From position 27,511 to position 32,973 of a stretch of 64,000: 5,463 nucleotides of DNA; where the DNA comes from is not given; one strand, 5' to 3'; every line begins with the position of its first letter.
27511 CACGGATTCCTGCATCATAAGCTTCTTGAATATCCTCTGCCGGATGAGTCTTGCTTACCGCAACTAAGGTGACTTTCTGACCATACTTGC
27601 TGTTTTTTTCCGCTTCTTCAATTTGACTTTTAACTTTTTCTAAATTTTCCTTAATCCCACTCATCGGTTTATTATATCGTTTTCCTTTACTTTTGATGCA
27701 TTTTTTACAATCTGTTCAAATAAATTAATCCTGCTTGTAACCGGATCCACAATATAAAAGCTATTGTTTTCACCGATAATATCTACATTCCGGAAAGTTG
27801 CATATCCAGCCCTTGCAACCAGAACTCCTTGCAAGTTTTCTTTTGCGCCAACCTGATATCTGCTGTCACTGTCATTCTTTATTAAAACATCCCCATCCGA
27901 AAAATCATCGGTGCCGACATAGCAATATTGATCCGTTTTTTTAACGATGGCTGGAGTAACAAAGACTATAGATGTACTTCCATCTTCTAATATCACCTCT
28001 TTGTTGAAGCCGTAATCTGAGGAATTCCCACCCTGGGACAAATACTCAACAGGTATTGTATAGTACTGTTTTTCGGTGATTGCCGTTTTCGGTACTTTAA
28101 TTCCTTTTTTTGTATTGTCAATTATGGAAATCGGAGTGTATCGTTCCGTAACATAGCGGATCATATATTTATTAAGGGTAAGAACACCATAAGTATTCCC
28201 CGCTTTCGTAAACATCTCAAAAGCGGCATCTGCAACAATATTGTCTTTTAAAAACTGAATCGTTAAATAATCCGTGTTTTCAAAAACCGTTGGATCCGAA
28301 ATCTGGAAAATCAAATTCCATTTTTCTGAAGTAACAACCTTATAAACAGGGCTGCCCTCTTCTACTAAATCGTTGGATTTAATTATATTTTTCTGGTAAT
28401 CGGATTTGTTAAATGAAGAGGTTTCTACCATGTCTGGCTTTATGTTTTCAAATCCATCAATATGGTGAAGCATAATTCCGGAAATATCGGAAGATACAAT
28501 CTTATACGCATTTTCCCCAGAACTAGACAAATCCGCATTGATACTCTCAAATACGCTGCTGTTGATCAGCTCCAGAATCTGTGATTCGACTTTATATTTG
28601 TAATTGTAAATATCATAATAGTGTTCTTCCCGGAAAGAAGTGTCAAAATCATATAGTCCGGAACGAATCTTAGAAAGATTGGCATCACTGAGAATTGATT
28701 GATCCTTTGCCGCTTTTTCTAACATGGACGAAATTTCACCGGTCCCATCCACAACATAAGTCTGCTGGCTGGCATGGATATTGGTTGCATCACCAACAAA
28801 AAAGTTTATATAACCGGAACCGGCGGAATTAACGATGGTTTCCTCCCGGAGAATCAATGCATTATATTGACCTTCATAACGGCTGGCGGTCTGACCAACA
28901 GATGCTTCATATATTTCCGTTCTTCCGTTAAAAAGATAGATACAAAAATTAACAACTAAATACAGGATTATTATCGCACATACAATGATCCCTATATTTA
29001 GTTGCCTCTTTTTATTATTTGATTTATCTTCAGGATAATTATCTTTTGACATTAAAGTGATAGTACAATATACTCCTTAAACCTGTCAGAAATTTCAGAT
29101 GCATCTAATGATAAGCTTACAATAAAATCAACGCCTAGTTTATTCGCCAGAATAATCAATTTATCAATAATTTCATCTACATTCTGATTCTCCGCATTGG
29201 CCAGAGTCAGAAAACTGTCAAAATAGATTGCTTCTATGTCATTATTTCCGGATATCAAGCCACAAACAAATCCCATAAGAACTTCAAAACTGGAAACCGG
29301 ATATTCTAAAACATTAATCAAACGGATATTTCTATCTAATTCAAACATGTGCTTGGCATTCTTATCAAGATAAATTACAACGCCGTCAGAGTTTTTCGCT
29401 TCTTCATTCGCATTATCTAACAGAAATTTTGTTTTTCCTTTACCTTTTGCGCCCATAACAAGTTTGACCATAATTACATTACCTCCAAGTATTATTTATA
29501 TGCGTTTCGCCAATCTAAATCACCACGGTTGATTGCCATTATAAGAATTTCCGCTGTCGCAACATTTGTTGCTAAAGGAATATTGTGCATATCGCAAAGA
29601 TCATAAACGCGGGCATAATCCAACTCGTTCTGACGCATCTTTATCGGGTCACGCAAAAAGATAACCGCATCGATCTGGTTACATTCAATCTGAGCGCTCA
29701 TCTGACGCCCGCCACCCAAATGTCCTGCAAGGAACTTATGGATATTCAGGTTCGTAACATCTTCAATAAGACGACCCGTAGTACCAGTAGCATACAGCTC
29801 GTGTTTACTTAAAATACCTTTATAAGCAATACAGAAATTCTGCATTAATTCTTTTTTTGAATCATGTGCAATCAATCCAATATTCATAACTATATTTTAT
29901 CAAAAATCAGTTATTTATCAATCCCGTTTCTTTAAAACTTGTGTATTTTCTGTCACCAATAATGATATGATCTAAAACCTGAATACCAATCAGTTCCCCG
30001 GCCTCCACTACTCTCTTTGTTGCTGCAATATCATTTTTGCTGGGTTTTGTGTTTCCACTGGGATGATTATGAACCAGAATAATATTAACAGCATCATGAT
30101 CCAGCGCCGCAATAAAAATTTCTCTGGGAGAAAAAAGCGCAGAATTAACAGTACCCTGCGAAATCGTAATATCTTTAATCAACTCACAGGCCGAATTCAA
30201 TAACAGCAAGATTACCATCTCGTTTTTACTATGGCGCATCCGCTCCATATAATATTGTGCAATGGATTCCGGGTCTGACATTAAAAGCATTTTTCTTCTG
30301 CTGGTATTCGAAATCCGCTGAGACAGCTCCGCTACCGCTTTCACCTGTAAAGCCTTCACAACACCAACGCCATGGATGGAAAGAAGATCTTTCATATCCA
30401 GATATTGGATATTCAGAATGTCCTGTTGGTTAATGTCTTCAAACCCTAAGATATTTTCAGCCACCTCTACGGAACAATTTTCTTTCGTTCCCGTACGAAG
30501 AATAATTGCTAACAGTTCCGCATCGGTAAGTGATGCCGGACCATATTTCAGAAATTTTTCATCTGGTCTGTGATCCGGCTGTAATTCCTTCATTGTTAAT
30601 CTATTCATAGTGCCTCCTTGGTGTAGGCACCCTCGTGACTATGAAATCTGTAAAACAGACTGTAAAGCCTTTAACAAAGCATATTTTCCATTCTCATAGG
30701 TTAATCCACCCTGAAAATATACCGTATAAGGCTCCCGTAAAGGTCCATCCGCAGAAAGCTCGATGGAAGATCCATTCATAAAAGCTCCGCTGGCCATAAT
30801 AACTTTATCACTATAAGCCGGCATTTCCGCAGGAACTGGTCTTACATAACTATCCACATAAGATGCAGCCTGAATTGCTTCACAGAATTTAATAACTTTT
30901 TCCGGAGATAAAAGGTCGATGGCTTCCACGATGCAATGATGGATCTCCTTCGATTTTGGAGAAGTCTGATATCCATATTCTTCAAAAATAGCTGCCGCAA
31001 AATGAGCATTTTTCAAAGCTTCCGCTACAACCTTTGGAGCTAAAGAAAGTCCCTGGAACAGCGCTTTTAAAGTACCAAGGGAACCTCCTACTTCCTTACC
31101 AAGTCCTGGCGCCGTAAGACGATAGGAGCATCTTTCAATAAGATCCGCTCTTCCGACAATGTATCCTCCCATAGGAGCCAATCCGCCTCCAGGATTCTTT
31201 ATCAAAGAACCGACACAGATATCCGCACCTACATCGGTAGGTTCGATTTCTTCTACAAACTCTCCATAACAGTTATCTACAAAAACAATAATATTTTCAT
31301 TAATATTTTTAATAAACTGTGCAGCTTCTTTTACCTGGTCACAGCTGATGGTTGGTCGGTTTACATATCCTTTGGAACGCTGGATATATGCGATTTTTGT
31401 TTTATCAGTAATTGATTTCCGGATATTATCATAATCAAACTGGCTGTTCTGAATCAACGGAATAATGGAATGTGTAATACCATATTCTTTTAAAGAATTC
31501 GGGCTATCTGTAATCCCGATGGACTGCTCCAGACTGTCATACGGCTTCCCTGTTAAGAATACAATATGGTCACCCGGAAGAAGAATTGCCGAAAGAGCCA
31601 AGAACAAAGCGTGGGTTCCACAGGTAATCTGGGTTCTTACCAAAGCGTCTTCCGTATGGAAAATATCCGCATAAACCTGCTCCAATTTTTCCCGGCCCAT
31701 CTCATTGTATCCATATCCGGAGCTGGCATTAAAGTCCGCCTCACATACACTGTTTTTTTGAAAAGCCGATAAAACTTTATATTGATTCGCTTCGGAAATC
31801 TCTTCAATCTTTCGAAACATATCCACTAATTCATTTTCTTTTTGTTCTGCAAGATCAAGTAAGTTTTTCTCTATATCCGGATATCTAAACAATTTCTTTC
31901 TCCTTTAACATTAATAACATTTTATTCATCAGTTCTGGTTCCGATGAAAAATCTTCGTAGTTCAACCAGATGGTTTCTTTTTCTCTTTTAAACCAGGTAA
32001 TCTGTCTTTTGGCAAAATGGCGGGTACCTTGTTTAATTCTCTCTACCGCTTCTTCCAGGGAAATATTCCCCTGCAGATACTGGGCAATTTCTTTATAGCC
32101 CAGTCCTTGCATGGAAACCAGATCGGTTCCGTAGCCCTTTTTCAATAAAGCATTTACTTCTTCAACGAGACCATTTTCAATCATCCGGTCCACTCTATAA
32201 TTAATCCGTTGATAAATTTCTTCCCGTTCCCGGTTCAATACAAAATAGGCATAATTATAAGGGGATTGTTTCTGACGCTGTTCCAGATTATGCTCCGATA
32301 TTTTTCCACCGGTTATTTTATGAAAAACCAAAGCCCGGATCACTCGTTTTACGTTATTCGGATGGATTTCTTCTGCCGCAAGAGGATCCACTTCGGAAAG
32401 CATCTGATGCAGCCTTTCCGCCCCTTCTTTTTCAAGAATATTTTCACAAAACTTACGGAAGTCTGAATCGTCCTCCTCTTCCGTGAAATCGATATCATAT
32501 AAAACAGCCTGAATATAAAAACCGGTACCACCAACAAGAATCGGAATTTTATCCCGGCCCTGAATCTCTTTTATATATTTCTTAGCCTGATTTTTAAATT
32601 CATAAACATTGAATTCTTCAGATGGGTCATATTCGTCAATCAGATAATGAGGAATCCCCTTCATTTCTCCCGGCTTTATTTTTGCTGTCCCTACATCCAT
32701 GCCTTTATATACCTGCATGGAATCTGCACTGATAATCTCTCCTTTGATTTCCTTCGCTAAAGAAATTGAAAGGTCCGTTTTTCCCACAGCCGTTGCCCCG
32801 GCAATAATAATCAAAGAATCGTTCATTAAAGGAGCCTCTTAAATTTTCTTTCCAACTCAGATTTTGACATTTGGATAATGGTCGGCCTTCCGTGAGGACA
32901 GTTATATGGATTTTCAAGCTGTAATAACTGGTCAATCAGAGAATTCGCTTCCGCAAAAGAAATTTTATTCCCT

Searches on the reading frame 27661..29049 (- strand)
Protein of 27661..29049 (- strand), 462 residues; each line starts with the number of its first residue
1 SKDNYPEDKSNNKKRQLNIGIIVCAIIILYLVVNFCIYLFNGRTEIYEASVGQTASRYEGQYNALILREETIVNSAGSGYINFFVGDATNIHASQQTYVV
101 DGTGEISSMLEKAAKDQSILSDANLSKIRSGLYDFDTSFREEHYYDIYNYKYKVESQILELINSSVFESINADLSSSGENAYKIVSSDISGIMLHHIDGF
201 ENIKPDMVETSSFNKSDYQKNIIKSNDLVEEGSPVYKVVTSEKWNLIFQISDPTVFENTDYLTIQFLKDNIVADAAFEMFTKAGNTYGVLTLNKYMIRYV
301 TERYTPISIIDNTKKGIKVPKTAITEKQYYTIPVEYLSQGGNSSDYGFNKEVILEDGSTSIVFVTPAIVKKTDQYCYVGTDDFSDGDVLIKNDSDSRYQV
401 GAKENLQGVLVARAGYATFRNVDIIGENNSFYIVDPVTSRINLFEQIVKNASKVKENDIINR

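Call 92: search_protein_families(library=pfam, proteins=[window:27661-29049:-], max_evalue=0.00001)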
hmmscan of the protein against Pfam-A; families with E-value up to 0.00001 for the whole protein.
window:27661-29049:- (462 aa): 1 family
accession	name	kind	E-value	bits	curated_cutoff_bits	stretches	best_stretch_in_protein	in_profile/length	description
PF12700.13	HlyD_2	-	5.8e-27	94.9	25.1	1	9-328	5-352/416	HlyD family secretion protein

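Call 95: search_protein_families(library=ncbifam, proteins=[window:27661-29049:-], max_evalue=0.001)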
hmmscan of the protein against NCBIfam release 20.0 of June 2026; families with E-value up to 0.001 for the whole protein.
window:27661-29049:- (462 aa): 0 families

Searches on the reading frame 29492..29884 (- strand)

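Call 95: search_protein_families(library=ncbifam, proteins=[window:29492-29884:-], max_evalue=0.001)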
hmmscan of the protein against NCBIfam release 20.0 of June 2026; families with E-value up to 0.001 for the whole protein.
window:29492-29884:- (130 aa): 2 families
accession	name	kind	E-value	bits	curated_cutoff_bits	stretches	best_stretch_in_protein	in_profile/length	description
TIGR00160.1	MGSA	equivalog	7e-39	133.1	146.9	1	2-119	5-122/143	methylglyoxal synthase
NF003559.0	PRK05234.1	equivalog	6.7e-38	129.7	84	1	1-120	7-126/145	methylglyoxal synthase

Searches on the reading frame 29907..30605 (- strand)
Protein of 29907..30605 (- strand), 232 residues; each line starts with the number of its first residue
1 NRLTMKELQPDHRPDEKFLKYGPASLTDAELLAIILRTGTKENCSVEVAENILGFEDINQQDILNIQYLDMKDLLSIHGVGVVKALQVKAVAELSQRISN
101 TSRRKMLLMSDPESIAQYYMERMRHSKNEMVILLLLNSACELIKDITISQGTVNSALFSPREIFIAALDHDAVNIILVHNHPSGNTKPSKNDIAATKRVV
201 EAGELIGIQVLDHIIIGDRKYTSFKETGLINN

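Call 93: search_protein_families(library=pfam, proteins=[window:29907-30605:-], max_evalue=0.00001)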
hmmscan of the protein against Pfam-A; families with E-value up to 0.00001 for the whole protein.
window:29907-30605:- (232 aa): 2 families
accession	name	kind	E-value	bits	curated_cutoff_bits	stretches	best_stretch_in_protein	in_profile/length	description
PF04002.20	RadC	-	1.5e-45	154.4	22.1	1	110-229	2-121/121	RadC-like JAB domain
PF20582.4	UPF0758_N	-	1.8e-20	73.2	27.1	1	5-85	1-76/77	UPF0758 N-terminal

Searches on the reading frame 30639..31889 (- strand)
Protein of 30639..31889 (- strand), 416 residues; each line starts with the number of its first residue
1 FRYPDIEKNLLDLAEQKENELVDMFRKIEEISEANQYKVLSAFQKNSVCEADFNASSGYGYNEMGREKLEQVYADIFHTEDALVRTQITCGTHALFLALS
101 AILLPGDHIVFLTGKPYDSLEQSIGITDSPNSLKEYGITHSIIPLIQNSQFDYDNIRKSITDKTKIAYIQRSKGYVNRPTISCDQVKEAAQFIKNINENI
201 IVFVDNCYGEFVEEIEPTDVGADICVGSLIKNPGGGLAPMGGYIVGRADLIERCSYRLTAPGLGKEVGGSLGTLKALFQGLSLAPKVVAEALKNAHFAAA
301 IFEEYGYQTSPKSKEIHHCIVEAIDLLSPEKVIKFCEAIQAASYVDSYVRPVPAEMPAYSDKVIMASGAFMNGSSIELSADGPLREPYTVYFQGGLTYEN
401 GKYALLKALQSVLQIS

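Call 93: search_protein_families(library=pfam, proteins=[window:30639-31889:-], max_evalue=0.00001)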
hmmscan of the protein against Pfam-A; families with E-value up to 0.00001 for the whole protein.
window:30639-31889:- (416 aa): 2 families
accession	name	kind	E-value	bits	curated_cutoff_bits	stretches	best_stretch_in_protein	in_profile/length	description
PF06838.17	Met_gamma_lyase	-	1.8e-168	560.7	24.2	1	12-412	3-404/405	Methionine gamma-lyase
PF01053.26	Cys_Met_Meta_PP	-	2.3e-12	46.6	27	1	41-253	26-221/381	Cys/Met metabolism PLP-dependent enzyme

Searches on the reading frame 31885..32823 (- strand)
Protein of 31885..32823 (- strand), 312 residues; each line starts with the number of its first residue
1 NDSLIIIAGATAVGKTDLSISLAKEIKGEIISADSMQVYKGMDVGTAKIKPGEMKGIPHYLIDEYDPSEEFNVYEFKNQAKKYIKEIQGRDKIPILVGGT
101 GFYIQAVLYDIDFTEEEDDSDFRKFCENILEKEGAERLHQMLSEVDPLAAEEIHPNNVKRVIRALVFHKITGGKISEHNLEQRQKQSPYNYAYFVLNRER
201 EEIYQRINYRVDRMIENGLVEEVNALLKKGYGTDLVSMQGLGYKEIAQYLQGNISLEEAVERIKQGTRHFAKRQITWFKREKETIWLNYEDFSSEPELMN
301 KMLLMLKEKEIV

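Call 93: search_protein_families(library=pfam, proteins=[window:31885-32823:-], max_evalue=0.00001)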
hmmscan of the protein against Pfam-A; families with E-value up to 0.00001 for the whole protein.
window:31885-32823:- (312 aa): 2 families
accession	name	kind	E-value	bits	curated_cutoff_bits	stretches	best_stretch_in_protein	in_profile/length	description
PF01715.23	IPPT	-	8.8e-94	314.2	23.6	1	37-281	1-243/243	IPP transferase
PF01745.22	IPT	-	3.1e-08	33.7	20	1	4-63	3-62/233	Isopentenyl transferase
